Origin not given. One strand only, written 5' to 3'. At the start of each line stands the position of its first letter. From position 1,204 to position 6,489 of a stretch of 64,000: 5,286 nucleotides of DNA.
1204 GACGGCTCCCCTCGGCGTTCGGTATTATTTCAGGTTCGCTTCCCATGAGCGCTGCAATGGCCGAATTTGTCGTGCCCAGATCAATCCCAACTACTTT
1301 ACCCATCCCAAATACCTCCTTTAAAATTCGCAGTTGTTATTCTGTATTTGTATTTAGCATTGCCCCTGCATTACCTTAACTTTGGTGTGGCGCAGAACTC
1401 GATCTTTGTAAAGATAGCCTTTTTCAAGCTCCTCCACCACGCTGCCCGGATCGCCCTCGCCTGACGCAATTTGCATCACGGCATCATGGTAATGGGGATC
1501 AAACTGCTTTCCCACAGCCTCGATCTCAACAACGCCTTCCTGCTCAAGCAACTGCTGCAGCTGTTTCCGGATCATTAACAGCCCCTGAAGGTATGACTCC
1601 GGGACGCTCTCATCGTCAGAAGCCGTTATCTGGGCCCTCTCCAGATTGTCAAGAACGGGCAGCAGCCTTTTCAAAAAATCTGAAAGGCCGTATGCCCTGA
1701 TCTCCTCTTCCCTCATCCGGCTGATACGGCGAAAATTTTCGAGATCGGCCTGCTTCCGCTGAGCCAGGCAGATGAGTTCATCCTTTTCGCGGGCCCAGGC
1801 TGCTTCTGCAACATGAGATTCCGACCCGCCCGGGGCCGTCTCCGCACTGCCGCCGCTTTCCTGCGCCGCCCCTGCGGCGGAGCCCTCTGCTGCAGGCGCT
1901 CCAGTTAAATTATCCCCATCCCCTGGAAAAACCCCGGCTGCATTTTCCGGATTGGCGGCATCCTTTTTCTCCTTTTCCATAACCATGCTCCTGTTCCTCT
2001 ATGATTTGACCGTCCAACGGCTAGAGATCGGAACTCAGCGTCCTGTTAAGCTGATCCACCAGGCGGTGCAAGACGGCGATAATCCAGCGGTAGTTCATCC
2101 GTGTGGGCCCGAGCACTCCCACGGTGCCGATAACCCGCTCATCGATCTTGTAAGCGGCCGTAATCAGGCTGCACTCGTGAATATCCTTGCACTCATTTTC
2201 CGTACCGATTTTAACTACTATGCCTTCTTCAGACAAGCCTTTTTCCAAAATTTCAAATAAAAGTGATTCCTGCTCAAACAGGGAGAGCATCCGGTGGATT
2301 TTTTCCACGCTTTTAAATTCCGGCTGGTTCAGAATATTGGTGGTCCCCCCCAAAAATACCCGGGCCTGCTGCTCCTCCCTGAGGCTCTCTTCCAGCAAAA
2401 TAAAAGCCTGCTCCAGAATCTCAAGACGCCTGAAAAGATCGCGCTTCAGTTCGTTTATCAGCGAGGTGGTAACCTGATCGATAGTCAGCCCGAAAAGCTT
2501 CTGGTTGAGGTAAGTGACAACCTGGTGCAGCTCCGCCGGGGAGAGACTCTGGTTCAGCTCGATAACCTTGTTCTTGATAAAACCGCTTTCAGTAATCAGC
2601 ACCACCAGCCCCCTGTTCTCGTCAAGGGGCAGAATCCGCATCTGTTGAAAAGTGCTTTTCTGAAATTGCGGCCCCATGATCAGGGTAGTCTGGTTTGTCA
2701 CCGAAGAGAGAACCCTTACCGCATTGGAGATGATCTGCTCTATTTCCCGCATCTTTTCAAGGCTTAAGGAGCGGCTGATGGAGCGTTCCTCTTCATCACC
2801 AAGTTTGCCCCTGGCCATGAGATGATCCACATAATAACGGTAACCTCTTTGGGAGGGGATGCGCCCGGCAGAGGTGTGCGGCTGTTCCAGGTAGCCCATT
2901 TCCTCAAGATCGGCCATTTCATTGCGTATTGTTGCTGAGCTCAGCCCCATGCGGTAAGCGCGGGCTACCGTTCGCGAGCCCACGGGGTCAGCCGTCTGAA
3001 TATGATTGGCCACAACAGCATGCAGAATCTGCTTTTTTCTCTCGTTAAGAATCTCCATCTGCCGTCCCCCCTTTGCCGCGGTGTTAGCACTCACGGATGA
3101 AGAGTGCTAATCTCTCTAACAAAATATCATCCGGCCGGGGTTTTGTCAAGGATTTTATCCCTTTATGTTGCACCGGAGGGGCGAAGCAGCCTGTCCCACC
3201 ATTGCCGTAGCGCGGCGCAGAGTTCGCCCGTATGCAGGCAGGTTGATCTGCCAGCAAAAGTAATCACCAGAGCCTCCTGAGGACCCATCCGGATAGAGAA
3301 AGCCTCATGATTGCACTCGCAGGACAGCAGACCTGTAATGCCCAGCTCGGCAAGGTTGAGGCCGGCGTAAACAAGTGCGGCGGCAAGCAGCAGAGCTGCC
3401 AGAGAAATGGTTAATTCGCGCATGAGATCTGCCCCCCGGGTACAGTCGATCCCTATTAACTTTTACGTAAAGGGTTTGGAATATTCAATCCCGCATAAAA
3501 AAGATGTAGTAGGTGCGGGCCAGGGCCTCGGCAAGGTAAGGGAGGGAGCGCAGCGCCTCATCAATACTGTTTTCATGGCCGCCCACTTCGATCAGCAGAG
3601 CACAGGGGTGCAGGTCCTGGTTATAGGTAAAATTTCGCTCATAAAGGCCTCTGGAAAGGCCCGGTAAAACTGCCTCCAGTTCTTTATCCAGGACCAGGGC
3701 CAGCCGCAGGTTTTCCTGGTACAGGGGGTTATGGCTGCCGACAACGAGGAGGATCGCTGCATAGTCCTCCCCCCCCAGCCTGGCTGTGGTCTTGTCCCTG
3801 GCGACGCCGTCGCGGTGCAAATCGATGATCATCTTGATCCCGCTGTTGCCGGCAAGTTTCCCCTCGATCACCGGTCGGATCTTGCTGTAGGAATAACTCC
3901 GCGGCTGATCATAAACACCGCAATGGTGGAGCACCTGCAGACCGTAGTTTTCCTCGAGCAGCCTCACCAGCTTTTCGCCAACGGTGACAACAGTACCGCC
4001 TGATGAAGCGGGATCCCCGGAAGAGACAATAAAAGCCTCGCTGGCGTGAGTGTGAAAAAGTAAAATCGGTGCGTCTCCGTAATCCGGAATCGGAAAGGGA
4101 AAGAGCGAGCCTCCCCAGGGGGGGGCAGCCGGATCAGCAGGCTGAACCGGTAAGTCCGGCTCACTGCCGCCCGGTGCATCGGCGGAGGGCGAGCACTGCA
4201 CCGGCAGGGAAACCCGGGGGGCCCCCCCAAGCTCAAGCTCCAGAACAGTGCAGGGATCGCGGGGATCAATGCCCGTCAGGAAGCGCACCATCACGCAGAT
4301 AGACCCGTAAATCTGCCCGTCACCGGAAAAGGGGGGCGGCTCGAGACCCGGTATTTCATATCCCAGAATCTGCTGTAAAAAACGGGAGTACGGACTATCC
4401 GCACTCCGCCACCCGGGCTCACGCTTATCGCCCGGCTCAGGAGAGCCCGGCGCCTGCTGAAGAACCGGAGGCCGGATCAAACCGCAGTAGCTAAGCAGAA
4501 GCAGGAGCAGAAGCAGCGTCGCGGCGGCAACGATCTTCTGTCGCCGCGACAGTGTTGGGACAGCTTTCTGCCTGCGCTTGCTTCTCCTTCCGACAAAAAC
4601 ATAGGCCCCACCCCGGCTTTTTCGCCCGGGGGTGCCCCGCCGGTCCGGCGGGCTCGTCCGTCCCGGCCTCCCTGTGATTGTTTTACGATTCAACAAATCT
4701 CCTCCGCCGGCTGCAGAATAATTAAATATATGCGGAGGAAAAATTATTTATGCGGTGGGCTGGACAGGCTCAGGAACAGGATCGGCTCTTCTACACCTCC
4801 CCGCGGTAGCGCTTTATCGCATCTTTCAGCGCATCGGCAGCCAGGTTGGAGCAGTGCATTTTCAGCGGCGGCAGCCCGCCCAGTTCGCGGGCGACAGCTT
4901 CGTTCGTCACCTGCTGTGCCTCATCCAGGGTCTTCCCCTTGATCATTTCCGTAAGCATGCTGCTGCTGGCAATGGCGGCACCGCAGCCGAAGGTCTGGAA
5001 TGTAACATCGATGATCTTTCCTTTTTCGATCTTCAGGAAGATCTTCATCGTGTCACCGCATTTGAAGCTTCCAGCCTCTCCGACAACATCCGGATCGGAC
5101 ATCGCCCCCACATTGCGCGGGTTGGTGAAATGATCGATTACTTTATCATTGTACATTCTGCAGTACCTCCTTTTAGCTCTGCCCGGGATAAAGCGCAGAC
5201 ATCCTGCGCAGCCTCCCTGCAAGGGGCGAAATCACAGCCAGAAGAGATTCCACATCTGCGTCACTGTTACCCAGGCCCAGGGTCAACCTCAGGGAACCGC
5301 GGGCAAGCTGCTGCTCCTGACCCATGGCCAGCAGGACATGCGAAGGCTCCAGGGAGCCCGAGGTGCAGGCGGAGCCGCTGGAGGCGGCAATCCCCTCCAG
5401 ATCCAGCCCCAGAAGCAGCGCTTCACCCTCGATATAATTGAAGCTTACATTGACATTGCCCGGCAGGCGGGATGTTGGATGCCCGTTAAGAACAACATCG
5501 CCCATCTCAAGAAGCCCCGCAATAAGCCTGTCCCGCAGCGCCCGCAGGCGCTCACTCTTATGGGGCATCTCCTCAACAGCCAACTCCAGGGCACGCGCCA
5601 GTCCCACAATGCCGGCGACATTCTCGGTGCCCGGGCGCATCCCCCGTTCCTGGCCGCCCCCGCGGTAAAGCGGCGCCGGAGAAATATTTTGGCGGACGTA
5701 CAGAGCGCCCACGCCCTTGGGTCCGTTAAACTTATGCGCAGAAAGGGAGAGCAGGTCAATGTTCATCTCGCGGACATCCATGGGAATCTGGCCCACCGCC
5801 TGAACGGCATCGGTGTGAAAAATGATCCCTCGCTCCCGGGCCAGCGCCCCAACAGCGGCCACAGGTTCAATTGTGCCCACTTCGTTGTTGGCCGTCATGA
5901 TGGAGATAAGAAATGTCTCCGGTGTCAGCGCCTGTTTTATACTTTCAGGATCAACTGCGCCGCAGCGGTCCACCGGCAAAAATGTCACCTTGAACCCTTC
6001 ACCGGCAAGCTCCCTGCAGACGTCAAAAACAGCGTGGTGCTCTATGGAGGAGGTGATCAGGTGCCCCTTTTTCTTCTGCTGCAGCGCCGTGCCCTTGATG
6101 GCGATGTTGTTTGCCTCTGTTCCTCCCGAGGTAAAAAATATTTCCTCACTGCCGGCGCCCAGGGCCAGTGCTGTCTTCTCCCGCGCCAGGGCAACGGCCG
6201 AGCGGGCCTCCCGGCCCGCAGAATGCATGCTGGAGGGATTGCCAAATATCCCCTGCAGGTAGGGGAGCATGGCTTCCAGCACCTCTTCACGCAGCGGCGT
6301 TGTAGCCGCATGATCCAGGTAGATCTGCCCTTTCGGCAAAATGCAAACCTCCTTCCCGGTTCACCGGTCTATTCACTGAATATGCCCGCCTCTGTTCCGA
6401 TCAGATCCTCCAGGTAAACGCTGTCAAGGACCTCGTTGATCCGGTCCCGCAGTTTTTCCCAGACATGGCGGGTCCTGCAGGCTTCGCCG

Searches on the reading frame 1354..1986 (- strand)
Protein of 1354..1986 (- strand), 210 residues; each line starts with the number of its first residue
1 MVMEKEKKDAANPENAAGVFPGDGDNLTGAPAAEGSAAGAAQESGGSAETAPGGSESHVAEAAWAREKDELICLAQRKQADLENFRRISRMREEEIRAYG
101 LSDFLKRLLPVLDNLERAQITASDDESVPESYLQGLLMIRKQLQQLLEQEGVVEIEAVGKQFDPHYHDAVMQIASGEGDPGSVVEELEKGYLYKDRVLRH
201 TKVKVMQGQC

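Call 21: search_protein_families(library=pfam, proteins=[window:1354-1986:-], max_evalue=0.00001)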
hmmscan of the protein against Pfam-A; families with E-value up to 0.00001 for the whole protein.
window:1354-1986:- (210 aa): 1 family
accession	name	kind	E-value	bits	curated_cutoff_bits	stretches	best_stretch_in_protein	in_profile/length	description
PF01025.24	GrpE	-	4.8e-42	143.9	25.8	1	67-206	26-164/165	GrpE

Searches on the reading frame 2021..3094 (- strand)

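Call 21: search_protein_families(library=pfam, proteins=[window:2021-3094:-], max_evalue=0.00001)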
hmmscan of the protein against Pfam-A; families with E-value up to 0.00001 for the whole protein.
window:2021-3094:- (357 aa): 1 family
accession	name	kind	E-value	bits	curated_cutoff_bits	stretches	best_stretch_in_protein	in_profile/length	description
PF01628.27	HrcA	-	4.2e-64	216.9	22.2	1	119-339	1-215/215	HrcA protein C terminal domain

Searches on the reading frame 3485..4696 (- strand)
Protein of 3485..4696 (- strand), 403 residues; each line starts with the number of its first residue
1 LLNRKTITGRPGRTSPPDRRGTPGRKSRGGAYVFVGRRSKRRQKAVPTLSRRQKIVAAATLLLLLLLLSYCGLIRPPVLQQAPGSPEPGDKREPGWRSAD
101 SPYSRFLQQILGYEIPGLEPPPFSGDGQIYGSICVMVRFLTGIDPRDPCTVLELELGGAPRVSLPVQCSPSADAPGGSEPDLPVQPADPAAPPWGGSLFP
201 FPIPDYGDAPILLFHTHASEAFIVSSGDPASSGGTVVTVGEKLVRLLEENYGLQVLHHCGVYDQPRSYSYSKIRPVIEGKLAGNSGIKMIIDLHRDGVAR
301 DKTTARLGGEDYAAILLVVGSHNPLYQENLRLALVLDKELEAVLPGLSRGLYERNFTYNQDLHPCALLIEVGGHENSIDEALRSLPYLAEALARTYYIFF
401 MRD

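Call 21: search_protein_families(library=pfam, proteins=[window:3485-4696:-], max_evalue=0.00001)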
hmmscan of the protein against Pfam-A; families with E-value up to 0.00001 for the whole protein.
window:3485-4696:- (403 aa): 1 family
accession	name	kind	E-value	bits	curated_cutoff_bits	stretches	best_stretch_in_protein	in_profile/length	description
PF07454.18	SpoIIP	-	3.6e-53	181.2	24.4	1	209-393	81-269/269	Stage II sporulation protein P (SpoIIP)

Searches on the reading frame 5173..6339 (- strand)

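Call 21: search_protein_families(library=pfam, proteins=[window:5173-6339:-], max_evalue=0.00001)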
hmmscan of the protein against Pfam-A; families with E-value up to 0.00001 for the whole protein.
window:5173-6339:- (388 aa): 3 families
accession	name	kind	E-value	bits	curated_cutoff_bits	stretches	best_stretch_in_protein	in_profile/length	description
PF00266.25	Aminotran_5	-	5.1e-84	282.8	21.5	1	6-366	1-371/371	Aminotransferase class-V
PF01212.27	Beta_elim_lyase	-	8.8e-11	42.1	27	1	60-203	43-199/288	Beta-eliminating lyase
PF01041.23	DegT_DnrJ_EryC1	-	4.8e-08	33.1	19.8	1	63-184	38-152/360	DegT/DnrJ/EryC1/StrS aminotransferase family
